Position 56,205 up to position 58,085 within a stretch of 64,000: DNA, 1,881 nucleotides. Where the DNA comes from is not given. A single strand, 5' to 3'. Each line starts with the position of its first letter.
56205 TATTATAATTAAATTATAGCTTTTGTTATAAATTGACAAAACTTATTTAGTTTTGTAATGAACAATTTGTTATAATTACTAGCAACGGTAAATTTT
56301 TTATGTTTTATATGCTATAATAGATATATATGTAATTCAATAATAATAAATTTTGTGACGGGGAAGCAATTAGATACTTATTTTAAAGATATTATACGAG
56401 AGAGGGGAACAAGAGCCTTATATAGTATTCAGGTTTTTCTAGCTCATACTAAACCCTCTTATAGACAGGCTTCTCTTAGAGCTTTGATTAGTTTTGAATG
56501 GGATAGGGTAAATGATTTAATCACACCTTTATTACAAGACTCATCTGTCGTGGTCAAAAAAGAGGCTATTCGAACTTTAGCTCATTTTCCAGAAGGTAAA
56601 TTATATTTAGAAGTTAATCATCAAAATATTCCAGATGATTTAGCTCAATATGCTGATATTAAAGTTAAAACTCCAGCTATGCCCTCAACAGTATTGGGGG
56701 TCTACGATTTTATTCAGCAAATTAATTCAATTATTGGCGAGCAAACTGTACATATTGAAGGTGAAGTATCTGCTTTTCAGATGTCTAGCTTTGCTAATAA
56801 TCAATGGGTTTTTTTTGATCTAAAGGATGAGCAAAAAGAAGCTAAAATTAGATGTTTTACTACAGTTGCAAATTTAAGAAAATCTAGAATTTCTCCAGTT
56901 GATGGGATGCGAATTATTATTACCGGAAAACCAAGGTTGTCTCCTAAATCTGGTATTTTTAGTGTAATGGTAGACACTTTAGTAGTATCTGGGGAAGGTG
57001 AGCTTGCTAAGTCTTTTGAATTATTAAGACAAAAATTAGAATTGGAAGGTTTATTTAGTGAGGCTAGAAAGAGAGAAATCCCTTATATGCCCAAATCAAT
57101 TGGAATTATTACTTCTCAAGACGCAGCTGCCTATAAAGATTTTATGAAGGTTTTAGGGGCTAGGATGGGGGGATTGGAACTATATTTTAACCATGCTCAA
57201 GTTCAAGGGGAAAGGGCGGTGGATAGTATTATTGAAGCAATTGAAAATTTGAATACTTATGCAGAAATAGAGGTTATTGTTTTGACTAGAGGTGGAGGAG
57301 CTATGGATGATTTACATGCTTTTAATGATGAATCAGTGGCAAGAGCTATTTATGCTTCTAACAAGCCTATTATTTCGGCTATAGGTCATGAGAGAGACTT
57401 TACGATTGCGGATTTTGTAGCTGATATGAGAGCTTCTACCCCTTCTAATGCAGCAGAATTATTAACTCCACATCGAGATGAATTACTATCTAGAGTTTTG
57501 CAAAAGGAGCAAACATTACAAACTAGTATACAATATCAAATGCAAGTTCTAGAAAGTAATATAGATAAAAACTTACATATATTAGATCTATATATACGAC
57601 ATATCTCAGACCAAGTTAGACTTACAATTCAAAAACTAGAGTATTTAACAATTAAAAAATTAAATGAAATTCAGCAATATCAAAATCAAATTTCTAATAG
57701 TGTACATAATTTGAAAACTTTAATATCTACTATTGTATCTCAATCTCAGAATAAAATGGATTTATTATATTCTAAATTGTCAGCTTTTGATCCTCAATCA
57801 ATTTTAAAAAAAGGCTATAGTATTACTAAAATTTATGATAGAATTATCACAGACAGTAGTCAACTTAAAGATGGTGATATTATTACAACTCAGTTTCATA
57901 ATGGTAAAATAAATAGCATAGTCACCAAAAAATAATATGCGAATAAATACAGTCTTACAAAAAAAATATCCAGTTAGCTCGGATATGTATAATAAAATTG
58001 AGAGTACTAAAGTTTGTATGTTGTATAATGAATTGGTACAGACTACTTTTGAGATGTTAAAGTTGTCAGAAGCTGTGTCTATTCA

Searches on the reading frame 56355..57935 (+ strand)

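Call 100: search_protein_families(library=pfam, proteins=[window:56355-57935:+], max_evalue=0.00001)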
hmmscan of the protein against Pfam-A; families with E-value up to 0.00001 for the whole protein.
window:56355-57935:+ (526 aa): 3 families
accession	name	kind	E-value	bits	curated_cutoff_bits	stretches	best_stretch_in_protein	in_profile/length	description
PF02601.20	Exonuc_VII_L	-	4.5e-82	276.5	35.9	1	233-521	1-314/315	Exonuclease VII, large subunit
PF13742.12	tRNA_anti_2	-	1.9e-13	50.9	27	1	118-208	5-93/95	OB-fold nucleic acid binding domain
PF01336.31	tRNA_anti-codon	-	4.3e-06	27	27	0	132-207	1-70/75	OB-fold nucleic acid binding domain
